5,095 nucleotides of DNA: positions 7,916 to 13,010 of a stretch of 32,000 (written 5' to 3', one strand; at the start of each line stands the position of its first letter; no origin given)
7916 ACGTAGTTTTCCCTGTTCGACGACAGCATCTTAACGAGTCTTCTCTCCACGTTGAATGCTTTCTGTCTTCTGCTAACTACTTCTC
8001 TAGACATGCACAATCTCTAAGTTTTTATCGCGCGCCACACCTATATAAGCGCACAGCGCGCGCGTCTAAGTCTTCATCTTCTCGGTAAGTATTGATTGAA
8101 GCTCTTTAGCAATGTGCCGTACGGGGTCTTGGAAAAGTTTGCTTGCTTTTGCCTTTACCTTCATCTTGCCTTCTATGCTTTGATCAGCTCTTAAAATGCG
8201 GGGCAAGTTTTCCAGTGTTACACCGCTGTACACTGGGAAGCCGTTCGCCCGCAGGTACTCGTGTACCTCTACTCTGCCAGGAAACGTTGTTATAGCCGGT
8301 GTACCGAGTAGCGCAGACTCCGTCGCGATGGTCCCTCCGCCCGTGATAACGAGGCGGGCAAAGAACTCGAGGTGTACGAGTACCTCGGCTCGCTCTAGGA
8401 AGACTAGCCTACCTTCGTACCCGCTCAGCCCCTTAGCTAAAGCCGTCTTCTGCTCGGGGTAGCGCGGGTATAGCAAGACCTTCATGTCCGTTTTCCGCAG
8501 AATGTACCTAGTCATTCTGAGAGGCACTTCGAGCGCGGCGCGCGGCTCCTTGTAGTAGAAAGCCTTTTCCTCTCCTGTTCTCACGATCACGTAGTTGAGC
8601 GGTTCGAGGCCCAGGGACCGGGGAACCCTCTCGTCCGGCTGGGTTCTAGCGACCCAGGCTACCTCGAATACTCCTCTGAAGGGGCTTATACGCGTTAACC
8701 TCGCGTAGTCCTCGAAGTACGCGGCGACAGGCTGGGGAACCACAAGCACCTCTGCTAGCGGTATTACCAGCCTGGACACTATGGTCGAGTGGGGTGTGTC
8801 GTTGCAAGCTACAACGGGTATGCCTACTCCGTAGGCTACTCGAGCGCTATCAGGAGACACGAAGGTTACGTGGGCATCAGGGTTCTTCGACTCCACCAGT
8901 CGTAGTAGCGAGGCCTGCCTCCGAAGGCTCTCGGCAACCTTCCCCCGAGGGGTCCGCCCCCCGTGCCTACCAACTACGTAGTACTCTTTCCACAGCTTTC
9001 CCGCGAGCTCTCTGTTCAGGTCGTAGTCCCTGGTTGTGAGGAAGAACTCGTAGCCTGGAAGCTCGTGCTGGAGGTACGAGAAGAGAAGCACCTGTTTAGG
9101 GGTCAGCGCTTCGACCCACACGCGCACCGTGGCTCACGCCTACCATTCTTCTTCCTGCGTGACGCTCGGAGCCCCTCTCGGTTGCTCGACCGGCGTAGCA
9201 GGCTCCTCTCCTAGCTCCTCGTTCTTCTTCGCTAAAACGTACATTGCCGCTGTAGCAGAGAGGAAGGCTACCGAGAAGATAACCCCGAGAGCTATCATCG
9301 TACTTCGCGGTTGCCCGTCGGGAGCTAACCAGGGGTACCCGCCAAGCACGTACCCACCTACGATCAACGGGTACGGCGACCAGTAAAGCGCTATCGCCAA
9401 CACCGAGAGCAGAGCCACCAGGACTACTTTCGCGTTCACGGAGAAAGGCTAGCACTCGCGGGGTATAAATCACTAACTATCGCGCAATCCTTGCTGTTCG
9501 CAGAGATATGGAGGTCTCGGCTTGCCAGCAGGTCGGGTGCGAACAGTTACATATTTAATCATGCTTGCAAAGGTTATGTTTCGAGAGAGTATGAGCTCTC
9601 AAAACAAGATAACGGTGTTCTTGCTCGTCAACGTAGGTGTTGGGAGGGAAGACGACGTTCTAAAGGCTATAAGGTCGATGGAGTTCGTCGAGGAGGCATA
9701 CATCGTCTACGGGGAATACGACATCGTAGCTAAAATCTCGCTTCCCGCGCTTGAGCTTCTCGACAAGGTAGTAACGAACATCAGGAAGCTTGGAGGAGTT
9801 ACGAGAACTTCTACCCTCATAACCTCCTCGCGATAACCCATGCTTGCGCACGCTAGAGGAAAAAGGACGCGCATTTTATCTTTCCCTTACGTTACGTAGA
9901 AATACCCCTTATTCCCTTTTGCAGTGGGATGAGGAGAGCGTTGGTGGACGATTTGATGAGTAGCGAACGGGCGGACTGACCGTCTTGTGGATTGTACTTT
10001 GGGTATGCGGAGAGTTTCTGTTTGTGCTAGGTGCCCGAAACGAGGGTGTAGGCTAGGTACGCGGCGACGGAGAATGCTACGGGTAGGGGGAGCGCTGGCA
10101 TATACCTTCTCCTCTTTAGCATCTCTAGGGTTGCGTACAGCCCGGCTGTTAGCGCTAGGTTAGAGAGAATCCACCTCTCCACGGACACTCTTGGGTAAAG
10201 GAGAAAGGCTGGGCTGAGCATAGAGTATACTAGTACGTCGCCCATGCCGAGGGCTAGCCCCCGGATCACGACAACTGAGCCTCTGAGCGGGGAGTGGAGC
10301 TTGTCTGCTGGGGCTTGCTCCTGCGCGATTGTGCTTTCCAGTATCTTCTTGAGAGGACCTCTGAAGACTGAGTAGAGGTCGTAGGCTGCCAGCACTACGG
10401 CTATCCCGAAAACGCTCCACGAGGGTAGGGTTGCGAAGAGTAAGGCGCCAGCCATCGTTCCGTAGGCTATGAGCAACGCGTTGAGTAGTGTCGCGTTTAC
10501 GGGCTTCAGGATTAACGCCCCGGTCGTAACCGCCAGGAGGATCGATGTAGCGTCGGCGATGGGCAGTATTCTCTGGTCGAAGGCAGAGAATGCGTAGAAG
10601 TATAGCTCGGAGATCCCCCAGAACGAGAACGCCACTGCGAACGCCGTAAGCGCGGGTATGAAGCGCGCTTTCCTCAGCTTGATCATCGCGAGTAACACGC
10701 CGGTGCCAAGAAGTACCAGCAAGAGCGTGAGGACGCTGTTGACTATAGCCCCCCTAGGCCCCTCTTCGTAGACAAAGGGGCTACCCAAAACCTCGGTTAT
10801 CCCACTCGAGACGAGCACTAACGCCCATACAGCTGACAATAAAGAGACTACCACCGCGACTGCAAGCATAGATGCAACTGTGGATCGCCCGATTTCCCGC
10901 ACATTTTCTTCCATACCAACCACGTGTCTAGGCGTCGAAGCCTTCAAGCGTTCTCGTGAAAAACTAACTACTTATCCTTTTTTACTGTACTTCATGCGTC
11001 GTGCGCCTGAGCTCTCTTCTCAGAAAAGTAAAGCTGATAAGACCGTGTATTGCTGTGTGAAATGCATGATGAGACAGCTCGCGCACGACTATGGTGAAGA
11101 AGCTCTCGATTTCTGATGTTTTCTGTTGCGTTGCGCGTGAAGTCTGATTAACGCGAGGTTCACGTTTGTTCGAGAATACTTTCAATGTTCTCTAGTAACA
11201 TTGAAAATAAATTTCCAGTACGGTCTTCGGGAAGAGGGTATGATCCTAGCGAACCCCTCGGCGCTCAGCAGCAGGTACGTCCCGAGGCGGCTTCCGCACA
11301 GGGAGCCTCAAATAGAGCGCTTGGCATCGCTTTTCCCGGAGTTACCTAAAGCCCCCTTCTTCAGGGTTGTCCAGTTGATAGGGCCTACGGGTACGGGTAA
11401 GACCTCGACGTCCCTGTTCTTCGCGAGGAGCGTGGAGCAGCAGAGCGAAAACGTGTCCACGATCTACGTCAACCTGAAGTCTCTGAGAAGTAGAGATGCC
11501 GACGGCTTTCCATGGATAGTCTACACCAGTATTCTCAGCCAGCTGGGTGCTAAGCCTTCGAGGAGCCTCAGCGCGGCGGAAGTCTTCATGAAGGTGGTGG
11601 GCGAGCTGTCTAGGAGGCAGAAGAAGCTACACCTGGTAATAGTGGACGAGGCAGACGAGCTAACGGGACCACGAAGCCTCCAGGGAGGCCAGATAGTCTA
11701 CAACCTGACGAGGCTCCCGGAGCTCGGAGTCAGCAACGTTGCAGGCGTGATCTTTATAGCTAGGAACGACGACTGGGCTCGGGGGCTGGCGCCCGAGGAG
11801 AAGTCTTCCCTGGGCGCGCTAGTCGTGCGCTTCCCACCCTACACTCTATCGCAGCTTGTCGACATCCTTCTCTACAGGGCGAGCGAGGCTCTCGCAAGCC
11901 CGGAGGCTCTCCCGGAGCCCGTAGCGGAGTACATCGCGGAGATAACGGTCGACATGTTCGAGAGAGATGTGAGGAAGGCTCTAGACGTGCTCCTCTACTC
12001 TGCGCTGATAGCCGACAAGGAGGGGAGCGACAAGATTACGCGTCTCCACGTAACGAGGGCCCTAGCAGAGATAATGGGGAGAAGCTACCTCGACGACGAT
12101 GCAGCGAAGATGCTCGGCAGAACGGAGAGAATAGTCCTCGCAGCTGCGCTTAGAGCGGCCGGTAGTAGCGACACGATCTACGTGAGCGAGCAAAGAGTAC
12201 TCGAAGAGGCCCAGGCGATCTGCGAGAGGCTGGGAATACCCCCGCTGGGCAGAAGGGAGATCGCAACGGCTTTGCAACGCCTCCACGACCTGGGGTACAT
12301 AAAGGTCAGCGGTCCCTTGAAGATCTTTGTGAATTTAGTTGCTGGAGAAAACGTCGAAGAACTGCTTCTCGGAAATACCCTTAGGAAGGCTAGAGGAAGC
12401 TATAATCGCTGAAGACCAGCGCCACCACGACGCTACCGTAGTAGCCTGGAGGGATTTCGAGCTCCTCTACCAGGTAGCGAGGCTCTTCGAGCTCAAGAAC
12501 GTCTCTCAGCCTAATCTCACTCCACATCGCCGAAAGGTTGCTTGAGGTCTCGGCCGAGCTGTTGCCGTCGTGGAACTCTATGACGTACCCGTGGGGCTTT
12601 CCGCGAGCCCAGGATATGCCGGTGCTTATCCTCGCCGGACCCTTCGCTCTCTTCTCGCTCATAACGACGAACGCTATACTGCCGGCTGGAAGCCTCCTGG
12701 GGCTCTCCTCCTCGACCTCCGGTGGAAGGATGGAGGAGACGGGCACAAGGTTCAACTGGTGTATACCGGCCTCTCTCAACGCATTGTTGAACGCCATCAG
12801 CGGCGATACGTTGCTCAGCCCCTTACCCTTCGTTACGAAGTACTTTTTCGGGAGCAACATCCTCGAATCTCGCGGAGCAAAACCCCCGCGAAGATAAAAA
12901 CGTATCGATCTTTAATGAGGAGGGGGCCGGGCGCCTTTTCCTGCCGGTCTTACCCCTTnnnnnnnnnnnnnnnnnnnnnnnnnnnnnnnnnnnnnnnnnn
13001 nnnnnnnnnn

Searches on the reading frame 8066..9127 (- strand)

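Call 24: search_protein_families(library=pfam, proteins=[window:8066-9127:-], max_evalue=0.001)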
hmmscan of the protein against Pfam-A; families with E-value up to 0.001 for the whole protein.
window:8066-9127:- (353 aa): 1 family
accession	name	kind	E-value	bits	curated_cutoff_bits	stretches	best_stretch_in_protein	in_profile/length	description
PF04007.18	DUF354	-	3.3e-23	82.8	22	1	12-302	12-307/349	Protein of unknown function (DUF354)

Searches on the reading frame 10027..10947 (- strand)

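Call 24: search_protein_families(library=pfam, proteins=[window:10027-10947:-], max_evalue=0.001)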
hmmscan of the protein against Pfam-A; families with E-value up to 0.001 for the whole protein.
window:10027-10947:- (306 aa): 1 family
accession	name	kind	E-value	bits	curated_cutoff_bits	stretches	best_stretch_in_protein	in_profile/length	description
PF01080.22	Presenilin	-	4.4e-14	52.5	34.3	2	227-301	328-401/408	Presenilin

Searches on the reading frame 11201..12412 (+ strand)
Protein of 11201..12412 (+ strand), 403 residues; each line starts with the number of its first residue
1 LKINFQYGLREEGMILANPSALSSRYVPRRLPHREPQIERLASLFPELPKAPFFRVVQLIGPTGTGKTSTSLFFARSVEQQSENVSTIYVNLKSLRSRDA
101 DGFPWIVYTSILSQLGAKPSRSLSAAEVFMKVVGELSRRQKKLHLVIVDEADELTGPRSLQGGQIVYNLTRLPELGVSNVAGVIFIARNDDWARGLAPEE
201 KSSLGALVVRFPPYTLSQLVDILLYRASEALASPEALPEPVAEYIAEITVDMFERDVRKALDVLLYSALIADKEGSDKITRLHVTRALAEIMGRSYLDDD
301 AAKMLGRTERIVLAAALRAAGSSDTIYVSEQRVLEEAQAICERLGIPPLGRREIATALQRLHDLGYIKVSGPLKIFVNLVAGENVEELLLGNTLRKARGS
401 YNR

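Call 24: search_protein_families(library=pfam, proteins=[window:11201-12412:+], max_evalue=0.001)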
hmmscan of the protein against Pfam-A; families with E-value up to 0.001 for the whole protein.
window:11201-12412:+ (403 aa): 6 families
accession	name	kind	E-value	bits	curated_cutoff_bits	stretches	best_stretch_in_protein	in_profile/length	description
PF22703.2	Cdc6_lid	-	4.2e-12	46.2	27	1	220-287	1-66/68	Cdc6 AAA+ ATPase-type lid domain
PF13401.12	AAA_22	-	3.6e-11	43.9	27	1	58-175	9-110/130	AAA domain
PF13191.12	AAA_16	-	2.5e-06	28.5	32.6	1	30-103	1-64/167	AAA ATPase domain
PF09079.17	Cdc6_C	-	8.4e-06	26.1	25.1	1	303-368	4-71/96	CDC6, C terminal winged helix domain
PF00004.35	AAA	-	5.5e-05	24.1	21.2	1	59-171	3-90/131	ATPase family associated with various cellular activities (AAA)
PF05621.17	TniB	-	0.00058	19.8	22.4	0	38-156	20-133/189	Bacterial TniB protein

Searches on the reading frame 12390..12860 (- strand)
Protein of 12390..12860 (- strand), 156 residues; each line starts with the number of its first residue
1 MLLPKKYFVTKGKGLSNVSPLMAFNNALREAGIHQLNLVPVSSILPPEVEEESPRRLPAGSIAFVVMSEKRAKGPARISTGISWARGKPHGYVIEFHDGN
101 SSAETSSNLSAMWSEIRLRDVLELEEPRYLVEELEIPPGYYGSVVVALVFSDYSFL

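Call 24: search_protein_families(library=pfam, proteins=[window:12390-12860:-], max_evalue=0.001)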
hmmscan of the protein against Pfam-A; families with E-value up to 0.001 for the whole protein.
window:12390-12860:- (156 aa): 1 family
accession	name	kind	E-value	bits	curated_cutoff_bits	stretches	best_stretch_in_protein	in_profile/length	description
PF01862.21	PvlArgDC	-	6.2e-36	124.2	22.7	1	3-150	1-160/161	Pyruvoyl-dependent arginine decarboxylase (PvlArgDC)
